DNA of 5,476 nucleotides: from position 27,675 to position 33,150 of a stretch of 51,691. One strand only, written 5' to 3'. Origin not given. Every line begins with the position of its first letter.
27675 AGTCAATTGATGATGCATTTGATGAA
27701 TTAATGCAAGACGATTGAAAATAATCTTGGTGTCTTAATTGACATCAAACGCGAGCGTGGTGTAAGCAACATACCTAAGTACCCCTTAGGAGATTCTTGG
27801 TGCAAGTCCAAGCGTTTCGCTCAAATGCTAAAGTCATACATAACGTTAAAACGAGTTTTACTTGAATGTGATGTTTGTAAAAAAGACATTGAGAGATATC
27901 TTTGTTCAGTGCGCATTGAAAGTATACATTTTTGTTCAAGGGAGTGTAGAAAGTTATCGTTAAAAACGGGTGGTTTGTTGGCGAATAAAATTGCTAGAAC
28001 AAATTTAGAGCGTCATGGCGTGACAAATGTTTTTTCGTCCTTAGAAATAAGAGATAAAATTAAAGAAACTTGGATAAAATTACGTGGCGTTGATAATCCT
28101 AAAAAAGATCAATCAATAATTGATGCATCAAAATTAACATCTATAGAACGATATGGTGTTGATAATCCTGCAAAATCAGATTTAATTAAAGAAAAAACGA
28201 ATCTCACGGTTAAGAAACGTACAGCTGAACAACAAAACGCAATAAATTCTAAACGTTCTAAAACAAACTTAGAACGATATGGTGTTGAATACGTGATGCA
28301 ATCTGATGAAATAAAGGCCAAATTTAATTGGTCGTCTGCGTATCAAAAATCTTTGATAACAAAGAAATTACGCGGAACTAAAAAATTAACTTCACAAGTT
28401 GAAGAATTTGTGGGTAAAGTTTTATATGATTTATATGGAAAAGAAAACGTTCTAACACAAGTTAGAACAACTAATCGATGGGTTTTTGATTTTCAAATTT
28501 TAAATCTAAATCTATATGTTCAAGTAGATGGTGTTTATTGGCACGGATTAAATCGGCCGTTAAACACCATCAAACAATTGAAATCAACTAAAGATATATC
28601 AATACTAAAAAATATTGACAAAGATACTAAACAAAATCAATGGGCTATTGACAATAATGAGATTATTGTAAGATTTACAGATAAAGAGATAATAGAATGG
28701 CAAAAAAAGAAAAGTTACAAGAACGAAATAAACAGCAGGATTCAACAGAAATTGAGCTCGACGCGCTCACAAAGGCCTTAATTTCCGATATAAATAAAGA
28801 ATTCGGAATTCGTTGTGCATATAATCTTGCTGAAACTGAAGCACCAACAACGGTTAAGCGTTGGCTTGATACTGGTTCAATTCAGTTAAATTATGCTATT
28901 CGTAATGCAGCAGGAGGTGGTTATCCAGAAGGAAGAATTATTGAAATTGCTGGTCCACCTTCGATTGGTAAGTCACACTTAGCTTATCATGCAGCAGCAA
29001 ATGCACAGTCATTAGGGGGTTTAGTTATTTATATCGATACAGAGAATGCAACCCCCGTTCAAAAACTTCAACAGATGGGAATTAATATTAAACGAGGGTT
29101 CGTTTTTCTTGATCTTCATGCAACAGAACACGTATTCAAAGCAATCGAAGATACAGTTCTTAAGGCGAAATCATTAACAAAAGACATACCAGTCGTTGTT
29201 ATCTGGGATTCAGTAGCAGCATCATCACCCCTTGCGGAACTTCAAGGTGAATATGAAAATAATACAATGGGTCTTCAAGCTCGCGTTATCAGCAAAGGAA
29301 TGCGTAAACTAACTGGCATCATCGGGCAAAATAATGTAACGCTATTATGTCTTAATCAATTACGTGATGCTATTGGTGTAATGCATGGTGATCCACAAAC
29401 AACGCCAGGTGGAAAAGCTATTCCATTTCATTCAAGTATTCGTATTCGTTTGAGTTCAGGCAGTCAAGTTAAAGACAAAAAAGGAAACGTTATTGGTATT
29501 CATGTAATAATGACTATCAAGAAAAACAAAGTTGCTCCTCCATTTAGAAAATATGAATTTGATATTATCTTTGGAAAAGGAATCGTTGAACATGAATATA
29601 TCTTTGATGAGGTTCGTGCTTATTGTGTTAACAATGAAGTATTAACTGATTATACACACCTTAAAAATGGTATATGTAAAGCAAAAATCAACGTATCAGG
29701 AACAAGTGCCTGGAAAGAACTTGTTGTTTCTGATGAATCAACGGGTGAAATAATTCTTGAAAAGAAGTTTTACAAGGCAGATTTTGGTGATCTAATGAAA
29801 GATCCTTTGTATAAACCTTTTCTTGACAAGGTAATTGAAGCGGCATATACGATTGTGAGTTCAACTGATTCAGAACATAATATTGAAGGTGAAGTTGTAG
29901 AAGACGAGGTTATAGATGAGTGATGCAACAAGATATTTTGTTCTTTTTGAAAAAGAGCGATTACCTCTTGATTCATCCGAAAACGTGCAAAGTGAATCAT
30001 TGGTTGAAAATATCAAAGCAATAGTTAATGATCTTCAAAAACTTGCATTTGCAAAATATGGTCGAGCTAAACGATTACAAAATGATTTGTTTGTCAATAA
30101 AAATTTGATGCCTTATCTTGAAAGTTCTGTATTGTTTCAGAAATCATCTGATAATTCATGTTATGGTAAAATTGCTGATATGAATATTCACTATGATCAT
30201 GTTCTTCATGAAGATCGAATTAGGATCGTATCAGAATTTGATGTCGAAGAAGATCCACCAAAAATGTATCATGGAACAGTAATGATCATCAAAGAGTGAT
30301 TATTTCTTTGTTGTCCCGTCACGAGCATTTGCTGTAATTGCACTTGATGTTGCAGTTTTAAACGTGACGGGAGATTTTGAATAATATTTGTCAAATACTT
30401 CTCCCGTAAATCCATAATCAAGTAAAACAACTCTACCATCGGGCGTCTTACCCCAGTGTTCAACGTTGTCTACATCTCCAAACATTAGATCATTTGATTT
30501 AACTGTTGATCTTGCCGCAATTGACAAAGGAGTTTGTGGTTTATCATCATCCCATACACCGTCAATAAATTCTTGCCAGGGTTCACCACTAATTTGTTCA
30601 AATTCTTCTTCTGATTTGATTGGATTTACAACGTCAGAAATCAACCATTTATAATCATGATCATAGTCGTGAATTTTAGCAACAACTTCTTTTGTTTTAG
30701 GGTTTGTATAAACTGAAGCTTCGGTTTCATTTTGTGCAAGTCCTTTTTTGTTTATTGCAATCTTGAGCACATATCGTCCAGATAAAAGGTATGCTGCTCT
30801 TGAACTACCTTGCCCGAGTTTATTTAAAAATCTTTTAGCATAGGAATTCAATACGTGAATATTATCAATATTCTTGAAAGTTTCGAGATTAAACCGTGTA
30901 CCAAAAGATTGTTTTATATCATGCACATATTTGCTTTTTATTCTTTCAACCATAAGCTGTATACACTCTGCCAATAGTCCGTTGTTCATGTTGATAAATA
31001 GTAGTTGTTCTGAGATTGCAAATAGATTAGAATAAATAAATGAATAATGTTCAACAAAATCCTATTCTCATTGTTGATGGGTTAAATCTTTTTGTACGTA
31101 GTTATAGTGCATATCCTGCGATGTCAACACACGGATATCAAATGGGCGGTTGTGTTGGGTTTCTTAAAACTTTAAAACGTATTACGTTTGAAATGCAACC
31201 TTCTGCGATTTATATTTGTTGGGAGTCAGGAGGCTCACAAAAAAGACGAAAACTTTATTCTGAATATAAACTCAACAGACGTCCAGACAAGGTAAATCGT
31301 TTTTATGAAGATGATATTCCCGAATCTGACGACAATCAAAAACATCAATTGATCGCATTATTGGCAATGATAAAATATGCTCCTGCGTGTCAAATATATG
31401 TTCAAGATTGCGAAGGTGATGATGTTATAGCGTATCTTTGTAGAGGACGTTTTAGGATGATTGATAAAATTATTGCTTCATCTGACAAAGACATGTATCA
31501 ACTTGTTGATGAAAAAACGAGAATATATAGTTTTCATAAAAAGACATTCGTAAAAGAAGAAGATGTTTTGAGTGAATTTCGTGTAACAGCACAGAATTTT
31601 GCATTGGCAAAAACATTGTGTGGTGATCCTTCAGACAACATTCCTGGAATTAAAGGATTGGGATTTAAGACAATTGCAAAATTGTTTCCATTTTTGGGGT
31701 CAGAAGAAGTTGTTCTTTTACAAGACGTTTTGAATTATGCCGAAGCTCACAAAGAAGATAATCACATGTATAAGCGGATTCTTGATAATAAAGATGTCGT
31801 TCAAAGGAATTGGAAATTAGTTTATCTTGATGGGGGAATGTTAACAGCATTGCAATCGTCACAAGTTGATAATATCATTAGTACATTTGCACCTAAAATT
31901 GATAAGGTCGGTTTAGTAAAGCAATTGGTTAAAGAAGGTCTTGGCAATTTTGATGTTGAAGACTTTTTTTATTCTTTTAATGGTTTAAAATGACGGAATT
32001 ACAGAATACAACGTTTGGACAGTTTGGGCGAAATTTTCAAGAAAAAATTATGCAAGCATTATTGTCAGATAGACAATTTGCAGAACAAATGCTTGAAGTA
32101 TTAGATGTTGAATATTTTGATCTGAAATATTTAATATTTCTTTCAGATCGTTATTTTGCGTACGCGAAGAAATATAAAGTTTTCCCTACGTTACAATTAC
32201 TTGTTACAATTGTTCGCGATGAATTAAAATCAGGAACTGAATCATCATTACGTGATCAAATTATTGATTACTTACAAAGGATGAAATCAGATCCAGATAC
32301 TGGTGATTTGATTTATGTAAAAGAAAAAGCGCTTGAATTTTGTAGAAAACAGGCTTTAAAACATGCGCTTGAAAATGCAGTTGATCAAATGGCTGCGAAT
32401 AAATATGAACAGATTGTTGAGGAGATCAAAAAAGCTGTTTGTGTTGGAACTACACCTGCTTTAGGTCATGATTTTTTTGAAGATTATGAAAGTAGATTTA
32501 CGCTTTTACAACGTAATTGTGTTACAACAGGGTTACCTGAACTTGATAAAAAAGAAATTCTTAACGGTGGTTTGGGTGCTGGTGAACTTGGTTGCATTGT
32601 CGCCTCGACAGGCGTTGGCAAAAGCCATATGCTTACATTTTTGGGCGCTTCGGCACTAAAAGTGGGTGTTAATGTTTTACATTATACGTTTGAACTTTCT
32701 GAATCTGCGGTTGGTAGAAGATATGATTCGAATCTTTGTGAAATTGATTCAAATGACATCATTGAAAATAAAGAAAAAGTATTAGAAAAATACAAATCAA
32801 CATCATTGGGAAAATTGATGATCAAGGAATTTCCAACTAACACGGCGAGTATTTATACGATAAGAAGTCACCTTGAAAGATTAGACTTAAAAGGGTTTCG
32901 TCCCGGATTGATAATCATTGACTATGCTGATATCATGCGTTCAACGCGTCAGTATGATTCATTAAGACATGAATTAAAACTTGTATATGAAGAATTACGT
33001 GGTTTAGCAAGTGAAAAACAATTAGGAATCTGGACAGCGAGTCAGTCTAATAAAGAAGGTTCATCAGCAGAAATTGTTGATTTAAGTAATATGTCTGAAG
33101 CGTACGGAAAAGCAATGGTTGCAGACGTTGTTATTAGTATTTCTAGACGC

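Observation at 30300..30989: Lone minus-strand gene encoding a small atypical protein-kinase-like fold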

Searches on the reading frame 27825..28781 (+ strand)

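Call 3: search_protein_families(library=pfam, proteins=[window:27825-28781:+], max_evalue=1)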
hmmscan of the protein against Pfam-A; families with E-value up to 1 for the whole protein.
window:27825-28781:+ (318 aa): 5 families
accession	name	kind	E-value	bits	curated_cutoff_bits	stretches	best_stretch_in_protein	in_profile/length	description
PF24308.1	DUF7487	-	2.2e-14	54.3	27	2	53-133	23-103/220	Family of unknown function (DUF7487)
PF25708.1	Phage_T7_Gp5_9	-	0.23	11.9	24.5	0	100-114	18-32/46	Phage T7 gp5.9 RecBCD inhibitor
PF04570.20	zf-FLZ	-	0.36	10.8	23.4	0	10-46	11-48/54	zinc-finger of the FCS-type, C2-C2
PF01753.24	zf-MYND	-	0.37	11.3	22.7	1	15-45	1-31/39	MYND finger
PF21427.2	Gp7_5th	-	0.82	10.2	27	0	270-309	41-80/96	Baseplate wedge protein gp7, domain V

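Call 4: search_protein_families(library=phrogs, proteins=[window:27825-28781:+], max_evalue=0.1)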
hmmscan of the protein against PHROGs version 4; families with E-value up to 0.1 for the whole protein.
window:27825-28781:+ (318 aa): 4 families
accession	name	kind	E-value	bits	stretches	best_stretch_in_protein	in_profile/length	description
phrog_12131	-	DNA, RNA and nucleotide metabolism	1.3e-13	51.8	2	53-137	106-187/313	homing endonuclease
phrog_3339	-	DNA, RNA and nucleotide metabolism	4.9e-13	50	2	14-132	75-172/536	homing endonuclease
phrog_503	-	unknown function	0.012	16.3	1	177-241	19-83/144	-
phrog_1271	-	DNA, RNA and nucleotide metabolism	0.019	15.3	1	10-67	210-248/361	HNH endonuclease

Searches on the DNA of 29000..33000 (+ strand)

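Call 7: search_dna_similar(query=window:29000-33000:+, collection=phages, mode=near, max_rows=15)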
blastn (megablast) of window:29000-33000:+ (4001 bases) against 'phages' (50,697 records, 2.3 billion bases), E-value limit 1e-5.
No match.

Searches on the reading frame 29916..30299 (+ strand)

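Call 3: search_protein_families(library=pfam, proteins=[window:29916-30299:+], max_evalue=1)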
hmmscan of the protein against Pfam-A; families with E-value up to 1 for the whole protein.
window:29916-30299:+ (127 aa): 0 families

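Call 4: search_protein_families(library=phrogs, proteins=[window:29916-30299:+], max_evalue=0.1)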
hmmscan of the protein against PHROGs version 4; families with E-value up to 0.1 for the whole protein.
window:29916-30299:+ (127 aa): 0 families

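Call 70: search_protein_families(library=padloc, proteins=[window:29916-30299:+], max_evalue=0.1)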
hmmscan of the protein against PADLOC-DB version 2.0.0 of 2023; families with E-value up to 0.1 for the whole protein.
window:29916-30299:+ (127 aa): 1 family
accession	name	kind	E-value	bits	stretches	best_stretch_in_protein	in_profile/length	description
PDLC04415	PDC-M10B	-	0.014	13.9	1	47-112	5-71/117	-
